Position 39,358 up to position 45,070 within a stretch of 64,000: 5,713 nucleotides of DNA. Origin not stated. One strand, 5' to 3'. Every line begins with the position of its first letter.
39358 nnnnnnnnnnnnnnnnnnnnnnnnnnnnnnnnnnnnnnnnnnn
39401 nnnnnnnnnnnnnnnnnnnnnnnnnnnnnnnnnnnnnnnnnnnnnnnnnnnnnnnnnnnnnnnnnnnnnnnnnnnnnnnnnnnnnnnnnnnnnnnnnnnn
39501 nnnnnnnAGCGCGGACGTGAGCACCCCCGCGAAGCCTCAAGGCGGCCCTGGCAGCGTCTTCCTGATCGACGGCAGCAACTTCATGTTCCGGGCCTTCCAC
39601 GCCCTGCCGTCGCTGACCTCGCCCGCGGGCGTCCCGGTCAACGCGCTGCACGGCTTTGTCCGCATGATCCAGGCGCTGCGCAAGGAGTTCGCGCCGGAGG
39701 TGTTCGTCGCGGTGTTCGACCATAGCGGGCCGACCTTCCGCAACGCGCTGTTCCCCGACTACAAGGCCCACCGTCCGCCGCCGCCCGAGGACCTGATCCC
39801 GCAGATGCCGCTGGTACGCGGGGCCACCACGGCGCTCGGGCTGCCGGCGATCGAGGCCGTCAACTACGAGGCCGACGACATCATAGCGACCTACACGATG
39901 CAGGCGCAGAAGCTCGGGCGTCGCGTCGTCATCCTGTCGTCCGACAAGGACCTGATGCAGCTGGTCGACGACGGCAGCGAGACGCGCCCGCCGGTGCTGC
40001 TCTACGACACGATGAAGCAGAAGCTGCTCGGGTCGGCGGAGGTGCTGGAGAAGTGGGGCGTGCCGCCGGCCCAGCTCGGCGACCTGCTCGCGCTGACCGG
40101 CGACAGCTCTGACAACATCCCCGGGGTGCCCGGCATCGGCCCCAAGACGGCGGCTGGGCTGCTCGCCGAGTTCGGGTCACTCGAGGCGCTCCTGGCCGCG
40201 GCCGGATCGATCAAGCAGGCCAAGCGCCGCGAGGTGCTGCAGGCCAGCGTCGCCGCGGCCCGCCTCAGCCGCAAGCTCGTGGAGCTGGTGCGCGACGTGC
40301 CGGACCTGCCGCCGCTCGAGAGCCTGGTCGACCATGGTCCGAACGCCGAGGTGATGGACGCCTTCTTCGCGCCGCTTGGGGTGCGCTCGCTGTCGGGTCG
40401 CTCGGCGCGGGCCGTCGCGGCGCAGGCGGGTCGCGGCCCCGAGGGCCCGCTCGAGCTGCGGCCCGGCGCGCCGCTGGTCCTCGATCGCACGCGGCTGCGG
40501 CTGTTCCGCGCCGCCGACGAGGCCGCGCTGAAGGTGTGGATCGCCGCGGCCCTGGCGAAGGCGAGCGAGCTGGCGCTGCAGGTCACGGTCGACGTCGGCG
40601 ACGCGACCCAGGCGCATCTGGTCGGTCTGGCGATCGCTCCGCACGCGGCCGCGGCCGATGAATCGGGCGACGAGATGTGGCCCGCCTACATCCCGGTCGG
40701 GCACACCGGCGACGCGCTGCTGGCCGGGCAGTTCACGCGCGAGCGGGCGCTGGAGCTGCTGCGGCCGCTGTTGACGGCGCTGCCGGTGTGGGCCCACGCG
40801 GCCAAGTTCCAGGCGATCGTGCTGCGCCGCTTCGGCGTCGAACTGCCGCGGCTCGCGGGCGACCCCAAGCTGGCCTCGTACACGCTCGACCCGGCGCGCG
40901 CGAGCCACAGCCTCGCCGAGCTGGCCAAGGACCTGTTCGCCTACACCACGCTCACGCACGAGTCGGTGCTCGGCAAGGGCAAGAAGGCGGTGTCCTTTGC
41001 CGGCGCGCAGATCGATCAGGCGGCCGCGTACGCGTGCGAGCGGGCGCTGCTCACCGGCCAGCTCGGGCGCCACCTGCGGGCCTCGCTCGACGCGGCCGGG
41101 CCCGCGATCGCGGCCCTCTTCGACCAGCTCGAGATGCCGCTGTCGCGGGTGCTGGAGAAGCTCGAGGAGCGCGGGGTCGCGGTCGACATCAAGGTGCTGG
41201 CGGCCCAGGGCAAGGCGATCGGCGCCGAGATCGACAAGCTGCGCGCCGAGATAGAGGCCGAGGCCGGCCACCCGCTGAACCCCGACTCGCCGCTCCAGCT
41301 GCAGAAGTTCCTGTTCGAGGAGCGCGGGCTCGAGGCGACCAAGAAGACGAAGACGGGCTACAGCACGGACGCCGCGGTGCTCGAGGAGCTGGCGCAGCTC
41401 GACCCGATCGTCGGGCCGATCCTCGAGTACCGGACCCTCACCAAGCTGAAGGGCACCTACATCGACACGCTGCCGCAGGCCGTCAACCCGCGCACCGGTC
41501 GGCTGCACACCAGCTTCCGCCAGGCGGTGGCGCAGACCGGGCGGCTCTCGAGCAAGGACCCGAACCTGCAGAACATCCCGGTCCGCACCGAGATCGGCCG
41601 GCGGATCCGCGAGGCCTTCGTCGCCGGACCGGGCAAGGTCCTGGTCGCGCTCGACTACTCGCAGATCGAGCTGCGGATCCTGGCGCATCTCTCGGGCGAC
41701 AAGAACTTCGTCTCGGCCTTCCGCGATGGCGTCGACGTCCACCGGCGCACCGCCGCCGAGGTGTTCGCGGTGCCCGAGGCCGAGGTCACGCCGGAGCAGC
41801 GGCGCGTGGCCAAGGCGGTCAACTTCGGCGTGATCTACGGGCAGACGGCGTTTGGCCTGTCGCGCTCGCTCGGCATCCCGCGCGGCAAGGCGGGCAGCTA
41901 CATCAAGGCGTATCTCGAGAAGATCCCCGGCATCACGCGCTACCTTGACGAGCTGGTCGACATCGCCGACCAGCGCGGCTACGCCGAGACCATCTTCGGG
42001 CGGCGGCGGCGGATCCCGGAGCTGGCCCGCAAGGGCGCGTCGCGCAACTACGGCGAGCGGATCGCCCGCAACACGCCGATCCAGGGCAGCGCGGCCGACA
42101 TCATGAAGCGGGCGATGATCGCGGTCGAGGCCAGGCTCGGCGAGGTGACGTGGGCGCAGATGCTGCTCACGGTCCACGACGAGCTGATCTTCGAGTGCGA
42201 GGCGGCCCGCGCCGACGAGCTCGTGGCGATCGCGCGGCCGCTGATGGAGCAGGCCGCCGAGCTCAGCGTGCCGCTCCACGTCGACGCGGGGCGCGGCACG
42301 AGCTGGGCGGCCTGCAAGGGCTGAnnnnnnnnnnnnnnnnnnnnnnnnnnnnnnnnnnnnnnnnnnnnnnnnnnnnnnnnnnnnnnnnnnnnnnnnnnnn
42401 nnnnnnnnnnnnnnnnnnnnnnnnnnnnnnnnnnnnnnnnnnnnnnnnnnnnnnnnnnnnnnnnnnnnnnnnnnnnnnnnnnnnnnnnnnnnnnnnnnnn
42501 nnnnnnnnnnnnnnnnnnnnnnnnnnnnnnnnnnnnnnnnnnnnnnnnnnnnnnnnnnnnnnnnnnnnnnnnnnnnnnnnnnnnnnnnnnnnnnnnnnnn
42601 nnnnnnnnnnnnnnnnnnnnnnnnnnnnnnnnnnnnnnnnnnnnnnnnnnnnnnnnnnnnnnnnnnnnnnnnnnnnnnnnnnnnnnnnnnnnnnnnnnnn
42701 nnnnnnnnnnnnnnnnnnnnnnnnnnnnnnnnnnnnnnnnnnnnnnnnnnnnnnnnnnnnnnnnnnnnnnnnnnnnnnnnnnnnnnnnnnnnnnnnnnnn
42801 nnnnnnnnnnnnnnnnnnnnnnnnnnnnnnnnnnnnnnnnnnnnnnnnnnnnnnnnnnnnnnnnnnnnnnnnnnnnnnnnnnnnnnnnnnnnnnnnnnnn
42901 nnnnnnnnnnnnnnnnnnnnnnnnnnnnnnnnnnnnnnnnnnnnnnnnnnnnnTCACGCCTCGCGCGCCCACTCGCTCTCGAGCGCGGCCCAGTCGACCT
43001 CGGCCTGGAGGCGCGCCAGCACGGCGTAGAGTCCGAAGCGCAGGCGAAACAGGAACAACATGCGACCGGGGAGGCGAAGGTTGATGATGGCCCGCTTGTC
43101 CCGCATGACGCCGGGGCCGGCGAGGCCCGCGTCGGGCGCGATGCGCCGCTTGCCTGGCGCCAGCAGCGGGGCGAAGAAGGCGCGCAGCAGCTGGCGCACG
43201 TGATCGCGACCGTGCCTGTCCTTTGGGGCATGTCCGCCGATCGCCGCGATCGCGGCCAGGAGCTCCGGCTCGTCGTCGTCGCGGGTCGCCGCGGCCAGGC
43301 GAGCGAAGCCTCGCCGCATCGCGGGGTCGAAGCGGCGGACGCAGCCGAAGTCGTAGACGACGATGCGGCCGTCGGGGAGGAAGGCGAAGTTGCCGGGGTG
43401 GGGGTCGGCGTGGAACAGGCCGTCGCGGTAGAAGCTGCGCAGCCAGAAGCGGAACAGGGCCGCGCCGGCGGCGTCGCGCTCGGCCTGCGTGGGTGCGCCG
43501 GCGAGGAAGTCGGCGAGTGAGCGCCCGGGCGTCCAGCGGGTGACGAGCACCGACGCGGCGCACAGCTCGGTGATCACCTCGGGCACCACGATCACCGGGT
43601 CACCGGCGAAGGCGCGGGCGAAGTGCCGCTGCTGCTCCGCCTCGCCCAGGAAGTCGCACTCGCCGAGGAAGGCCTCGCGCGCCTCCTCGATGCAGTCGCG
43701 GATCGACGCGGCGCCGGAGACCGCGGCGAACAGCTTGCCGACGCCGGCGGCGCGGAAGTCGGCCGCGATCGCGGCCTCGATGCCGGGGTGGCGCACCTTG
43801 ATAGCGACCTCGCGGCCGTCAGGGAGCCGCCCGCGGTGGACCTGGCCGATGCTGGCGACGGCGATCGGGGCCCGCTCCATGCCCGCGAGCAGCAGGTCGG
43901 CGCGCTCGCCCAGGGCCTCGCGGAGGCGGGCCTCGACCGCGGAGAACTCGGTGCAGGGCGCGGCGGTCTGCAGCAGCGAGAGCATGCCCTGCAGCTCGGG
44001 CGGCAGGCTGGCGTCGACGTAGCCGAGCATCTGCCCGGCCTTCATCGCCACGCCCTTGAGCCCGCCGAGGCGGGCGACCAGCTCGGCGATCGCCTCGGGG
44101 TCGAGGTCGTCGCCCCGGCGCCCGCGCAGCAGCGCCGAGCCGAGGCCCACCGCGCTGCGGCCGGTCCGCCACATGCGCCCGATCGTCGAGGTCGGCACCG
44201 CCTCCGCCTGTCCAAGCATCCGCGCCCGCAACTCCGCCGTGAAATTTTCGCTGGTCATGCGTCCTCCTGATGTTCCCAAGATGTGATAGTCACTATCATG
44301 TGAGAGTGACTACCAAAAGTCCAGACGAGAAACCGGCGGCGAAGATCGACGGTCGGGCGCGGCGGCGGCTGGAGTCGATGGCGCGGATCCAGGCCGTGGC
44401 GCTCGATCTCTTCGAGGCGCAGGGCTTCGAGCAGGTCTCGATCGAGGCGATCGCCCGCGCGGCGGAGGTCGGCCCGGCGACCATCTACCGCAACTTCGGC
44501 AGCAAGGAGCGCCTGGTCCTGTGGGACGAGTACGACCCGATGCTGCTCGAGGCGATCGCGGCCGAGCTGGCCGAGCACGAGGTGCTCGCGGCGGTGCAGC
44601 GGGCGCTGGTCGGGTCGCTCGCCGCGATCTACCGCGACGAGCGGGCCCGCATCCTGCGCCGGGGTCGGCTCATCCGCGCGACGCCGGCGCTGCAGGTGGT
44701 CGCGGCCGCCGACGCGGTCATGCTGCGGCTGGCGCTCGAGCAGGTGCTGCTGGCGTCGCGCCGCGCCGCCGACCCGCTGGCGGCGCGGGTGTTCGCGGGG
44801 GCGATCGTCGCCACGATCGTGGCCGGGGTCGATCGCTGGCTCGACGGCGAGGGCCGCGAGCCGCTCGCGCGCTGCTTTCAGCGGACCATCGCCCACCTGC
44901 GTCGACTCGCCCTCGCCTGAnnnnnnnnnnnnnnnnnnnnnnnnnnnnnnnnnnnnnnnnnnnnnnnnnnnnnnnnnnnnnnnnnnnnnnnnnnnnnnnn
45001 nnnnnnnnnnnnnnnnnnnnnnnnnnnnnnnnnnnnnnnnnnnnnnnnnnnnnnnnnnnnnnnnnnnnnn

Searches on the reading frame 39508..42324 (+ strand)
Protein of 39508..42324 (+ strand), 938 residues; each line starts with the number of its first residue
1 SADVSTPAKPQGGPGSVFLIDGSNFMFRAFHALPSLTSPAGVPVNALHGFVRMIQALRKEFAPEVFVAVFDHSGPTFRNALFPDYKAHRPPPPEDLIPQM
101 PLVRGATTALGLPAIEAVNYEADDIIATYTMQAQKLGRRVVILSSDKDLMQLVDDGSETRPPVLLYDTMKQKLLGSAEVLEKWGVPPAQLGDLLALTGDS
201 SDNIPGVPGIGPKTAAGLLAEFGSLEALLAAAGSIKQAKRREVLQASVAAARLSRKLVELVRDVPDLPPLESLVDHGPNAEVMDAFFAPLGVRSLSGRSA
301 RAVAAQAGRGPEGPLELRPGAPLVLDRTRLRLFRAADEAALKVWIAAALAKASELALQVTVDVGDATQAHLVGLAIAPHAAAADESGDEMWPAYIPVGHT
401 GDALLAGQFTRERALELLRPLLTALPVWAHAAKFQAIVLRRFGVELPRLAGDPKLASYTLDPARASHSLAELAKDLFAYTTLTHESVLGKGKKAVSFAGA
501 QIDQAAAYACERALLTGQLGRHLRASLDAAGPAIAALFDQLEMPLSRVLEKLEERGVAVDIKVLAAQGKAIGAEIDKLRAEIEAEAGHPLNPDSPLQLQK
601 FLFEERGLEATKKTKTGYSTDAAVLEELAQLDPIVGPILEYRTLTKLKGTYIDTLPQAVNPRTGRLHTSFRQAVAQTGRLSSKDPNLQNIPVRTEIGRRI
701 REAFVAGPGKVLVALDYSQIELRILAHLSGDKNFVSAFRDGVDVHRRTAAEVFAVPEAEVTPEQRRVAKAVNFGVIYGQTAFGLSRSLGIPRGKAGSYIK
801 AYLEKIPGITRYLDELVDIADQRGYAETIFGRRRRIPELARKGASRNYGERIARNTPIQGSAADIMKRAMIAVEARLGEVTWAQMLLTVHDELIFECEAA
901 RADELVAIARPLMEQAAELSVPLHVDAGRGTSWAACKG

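Call 27: search_protein_families(library=pfam, proteins=[window:39508-42324:+])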
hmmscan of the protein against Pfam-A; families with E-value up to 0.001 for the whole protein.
window:39508-42324:+ (938 aa): 5 families
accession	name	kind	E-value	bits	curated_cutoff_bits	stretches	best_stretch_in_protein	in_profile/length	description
PF00476.26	DNA_pol_A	-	8.6e-146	486.2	34.3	1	563-934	3-380/381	DNA polymerase family A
PF02739.22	5_3_exonuc_N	-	2.4e-50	170.9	34.3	1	17-184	2-164/164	5'-3' exonuclease, N-terminal resolvase-like domain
PF01367.25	5_3_exonuc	-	4.6e-28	98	40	1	185-271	1-87/97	5'-3' exonuclease, C-terminal SAM fold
PF22619.2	DNA_polI_exo1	-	7.2e-08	32.8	27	1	429-494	53-118/140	DNA polymerase I, ribonuclease H-like domain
PF14520.12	HHH_5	-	8.1e-05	23.5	27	1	206-232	6-33/57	Helix-hairpin-helix domain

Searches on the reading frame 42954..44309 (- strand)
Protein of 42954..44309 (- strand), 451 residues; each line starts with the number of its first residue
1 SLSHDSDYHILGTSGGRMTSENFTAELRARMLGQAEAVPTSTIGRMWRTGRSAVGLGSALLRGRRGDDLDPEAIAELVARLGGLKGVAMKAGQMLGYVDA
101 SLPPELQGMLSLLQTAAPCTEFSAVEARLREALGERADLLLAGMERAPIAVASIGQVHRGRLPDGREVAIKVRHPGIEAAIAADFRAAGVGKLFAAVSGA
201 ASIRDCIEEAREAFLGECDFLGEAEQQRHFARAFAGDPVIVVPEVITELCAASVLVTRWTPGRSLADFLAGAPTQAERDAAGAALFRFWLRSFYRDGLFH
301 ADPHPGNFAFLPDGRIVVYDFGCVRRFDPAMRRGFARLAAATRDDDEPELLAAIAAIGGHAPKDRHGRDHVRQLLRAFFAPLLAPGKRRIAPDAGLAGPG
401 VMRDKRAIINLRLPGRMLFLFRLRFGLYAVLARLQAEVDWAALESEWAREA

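Call 27: search_protein_families(library=pfam, proteins=[window:42954-44309:-])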
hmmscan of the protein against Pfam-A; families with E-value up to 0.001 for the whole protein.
window:42954-44309:- (451 aa): 2 families
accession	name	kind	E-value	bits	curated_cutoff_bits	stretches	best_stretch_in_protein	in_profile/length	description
PF03109.22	ABC1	-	1.3e-55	188.7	22.9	1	113-349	2-239/244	ABC1 atypical kinase-like domain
PF01636.29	APH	-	2.5e-05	24.6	23.2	0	296-359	168-230/239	Phosphotransferase enzyme family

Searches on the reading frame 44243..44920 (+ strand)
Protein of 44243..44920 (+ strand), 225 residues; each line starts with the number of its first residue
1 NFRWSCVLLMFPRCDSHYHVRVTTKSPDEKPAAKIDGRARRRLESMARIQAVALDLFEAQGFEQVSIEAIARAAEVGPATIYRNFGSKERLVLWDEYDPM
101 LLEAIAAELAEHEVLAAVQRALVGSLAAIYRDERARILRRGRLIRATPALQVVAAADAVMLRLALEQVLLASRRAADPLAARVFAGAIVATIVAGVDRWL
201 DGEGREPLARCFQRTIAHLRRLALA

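Call 27: search_protein_families(library=pfam, proteins=[window:44243-44920:+])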
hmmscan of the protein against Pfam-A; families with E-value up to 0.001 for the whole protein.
window:44243-44920:+ (225 aa): 2 families
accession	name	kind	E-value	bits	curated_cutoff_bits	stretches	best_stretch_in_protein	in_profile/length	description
PF00440.29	TetR_N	-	3e-14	53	24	1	51-92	3-44/47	Bacterial regulatory proteins, tetR family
PF17754.6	TetR_C_14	-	1.6e-08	34.9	22.7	1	113-220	2-108/112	MftR C-terminal domain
